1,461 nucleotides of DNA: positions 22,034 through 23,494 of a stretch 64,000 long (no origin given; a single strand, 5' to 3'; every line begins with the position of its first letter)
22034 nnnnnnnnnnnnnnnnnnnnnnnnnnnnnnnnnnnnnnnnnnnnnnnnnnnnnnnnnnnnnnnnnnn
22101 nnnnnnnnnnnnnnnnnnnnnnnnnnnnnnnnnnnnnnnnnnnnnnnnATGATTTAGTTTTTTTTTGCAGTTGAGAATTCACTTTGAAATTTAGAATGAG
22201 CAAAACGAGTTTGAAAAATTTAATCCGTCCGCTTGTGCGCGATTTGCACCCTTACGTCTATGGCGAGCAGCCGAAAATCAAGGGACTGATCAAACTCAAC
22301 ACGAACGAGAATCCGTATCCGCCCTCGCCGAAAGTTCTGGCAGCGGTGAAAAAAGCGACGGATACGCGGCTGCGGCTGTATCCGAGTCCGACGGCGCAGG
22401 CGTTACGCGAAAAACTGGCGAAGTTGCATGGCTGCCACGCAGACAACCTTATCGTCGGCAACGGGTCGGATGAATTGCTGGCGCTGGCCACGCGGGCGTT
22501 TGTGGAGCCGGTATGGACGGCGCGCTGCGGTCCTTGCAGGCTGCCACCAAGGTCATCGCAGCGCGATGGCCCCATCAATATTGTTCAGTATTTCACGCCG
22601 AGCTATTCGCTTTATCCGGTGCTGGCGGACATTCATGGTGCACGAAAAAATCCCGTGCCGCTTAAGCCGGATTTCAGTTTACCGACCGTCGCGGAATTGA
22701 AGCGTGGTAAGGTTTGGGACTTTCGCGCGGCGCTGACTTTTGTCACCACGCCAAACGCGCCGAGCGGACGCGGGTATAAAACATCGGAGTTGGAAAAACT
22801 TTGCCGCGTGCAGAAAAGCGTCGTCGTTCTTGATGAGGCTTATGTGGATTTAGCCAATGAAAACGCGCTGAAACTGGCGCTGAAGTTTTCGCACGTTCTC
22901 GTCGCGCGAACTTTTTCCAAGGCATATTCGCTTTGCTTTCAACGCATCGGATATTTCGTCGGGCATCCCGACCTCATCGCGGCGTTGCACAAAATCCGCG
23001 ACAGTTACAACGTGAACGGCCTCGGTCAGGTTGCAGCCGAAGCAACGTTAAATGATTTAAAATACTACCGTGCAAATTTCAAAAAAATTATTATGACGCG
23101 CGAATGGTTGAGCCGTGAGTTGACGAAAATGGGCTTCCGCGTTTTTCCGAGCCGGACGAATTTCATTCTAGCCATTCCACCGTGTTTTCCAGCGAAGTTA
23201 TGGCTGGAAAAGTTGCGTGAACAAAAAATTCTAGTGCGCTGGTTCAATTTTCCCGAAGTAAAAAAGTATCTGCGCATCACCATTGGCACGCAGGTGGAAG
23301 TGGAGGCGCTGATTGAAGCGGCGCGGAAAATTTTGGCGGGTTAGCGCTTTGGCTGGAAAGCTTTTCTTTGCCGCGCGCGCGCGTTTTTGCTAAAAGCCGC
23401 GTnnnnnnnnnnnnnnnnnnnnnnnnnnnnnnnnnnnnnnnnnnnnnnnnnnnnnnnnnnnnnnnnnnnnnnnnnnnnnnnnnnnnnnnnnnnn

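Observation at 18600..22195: hisD and hisC are split by a ~3.5-kb AT-richer accessory islet that begins with a 32-bp duplication of the hisD 3-prime end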

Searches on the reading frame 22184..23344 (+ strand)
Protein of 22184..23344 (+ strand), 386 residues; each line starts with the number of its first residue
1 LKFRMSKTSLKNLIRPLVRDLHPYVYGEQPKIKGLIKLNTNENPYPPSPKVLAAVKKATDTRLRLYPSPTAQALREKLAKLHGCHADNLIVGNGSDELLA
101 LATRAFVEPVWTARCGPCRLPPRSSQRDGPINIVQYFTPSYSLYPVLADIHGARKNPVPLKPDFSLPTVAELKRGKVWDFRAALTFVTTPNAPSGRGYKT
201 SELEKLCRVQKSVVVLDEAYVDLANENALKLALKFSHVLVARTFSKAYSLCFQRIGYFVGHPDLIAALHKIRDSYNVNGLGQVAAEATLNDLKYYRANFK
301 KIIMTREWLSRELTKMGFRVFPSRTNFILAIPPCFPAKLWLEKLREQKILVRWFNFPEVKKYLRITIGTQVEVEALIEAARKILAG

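Call 6: search_protein_families(library=pfam, proteins=[window:22184-23344:+], max_evalue=0.01)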
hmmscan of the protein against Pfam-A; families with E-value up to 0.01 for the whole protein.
window:22184-23344:+ (386 aa): 1 family
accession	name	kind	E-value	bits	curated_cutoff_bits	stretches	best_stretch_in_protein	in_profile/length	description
PF00155.27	Aminotran_1_2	-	2.2e-44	152.6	19.7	2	135-379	95-360/361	Aminotransferase class I and II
